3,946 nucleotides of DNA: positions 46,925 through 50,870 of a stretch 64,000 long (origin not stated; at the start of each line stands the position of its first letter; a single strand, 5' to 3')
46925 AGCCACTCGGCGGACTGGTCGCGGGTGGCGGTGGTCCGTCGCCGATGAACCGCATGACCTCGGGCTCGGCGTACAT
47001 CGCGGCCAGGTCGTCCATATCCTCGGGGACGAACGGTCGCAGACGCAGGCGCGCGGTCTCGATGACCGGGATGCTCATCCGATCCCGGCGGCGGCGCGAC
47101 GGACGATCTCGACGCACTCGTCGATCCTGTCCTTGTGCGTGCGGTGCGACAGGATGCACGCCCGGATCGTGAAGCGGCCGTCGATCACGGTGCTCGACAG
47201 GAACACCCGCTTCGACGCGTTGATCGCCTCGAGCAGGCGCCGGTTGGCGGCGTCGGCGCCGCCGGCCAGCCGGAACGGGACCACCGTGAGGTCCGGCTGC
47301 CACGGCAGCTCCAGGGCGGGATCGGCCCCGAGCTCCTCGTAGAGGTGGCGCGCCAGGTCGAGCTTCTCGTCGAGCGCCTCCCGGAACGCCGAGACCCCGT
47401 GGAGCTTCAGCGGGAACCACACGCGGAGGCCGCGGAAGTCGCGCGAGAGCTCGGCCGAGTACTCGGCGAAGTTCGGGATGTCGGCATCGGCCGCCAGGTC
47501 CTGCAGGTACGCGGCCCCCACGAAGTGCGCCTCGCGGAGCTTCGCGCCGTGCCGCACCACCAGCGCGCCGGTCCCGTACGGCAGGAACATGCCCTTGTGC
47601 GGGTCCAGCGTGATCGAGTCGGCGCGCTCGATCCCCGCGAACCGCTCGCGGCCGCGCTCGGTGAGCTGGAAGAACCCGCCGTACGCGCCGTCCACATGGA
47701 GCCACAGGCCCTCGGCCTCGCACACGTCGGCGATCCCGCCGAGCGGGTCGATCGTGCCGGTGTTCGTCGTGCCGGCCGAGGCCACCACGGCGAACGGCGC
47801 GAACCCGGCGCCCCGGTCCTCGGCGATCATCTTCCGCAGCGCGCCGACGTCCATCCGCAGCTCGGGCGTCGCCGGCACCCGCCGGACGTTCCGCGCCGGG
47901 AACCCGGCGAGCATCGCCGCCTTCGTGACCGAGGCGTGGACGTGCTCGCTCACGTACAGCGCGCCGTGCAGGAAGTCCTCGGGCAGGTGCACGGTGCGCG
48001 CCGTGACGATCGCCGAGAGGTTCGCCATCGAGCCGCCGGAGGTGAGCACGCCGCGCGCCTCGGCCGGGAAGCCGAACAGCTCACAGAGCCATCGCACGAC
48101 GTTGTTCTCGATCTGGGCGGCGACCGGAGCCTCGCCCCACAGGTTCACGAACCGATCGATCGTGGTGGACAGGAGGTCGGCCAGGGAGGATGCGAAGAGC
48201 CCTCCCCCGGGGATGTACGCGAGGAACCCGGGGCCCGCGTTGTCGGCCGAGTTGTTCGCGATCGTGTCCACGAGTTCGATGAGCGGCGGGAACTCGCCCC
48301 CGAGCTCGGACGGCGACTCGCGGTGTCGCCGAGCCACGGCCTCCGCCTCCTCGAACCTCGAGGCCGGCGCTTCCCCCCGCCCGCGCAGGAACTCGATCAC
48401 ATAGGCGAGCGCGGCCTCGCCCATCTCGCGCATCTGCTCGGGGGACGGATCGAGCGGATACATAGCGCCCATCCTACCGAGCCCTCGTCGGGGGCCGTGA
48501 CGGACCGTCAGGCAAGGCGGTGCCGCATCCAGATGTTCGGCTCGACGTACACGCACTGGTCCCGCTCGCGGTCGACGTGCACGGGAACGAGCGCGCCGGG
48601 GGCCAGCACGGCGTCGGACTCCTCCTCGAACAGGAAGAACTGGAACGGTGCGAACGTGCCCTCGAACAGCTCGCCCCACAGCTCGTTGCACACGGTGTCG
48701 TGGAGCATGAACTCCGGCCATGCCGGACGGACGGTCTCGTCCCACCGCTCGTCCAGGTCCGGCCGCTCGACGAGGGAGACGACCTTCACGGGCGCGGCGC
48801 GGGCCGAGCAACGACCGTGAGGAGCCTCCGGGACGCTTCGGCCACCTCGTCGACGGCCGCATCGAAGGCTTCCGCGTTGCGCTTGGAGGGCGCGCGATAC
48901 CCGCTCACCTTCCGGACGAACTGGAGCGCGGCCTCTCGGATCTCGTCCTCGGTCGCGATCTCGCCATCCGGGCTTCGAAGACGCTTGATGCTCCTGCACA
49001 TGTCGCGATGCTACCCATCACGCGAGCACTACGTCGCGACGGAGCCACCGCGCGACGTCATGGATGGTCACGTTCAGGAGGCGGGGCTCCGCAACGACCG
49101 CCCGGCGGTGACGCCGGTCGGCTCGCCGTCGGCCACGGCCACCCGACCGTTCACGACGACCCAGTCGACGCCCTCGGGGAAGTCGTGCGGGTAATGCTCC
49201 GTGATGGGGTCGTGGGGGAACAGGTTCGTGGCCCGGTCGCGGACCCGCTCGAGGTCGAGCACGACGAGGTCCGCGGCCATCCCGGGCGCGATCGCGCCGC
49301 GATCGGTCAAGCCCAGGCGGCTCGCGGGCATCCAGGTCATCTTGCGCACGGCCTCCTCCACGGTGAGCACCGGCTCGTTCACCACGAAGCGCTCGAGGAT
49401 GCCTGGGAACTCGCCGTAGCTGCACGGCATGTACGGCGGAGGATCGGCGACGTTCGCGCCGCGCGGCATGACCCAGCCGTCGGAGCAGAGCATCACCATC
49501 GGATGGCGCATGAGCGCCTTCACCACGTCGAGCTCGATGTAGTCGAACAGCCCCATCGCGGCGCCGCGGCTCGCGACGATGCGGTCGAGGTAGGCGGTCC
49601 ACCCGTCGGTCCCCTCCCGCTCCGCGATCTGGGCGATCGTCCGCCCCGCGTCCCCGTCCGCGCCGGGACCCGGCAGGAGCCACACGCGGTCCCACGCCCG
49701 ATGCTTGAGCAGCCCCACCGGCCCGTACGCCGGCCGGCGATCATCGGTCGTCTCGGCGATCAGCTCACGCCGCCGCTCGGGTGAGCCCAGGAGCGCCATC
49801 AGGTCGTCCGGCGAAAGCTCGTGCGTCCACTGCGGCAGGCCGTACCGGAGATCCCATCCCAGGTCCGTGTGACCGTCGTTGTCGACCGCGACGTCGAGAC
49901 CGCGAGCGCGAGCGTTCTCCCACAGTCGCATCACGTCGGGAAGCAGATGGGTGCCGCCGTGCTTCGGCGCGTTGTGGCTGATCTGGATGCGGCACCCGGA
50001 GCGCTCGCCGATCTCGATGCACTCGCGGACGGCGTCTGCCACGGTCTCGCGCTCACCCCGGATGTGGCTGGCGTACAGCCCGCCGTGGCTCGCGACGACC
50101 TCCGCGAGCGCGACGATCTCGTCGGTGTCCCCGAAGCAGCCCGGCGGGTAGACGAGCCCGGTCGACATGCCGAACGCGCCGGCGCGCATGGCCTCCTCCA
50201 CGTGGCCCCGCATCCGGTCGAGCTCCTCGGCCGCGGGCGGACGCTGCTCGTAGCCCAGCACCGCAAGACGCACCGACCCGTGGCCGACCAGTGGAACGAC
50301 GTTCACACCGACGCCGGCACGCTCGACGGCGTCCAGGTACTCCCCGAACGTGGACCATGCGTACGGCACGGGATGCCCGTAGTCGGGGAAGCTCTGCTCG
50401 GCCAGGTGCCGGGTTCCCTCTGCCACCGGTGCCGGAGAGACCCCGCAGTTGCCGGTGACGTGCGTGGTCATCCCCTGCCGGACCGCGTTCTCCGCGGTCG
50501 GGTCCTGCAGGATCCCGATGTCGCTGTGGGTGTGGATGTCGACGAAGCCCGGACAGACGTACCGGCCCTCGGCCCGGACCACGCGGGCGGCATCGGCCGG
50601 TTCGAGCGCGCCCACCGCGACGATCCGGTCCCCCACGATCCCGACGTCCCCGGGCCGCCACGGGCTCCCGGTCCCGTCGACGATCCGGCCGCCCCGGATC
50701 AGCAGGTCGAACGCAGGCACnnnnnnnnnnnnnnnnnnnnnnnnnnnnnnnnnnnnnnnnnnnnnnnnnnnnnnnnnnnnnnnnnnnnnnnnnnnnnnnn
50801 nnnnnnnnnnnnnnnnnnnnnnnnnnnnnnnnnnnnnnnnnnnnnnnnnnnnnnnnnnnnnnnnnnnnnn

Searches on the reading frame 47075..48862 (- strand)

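Call 40: search_protein_families(library=pfam, max_evalue=0.00001, proteins=[window:47075-48862:-])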
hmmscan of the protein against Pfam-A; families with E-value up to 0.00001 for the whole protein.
window:47075-48862:- (595 aa): 3 families
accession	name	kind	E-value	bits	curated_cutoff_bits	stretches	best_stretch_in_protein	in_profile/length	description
PF00282.25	Pyridoxal_deC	-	1.5e-63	215.2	27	1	207-532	36-374/375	Pyridoxal-dependent decarboxylase conserved domain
PF01212.27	Beta_elim_lyase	-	6e-07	29.5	27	1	258-445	40-219/288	Beta-eliminating lyase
PF00266.25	Aminotran_5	-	5.8e-06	26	21.5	1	262-443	55-222/371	Aminotransferase class-V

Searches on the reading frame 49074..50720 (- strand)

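Call 40: search_protein_families(library=pfam, max_evalue=0.00001, proteins=[window:49074-50720:-])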
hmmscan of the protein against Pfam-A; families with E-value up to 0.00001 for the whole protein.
window:49074-50720:- (548 aa): 2 families
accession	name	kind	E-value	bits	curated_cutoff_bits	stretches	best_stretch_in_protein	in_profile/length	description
PF07969.17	Amidohydro_3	-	4e-23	83.1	29.7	1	47-528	2-471/472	Amidohydrolase family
PF01979.26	Amidohydro_1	-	1.4e-14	54.5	25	1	448-527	277-344/345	Amidohydrolase family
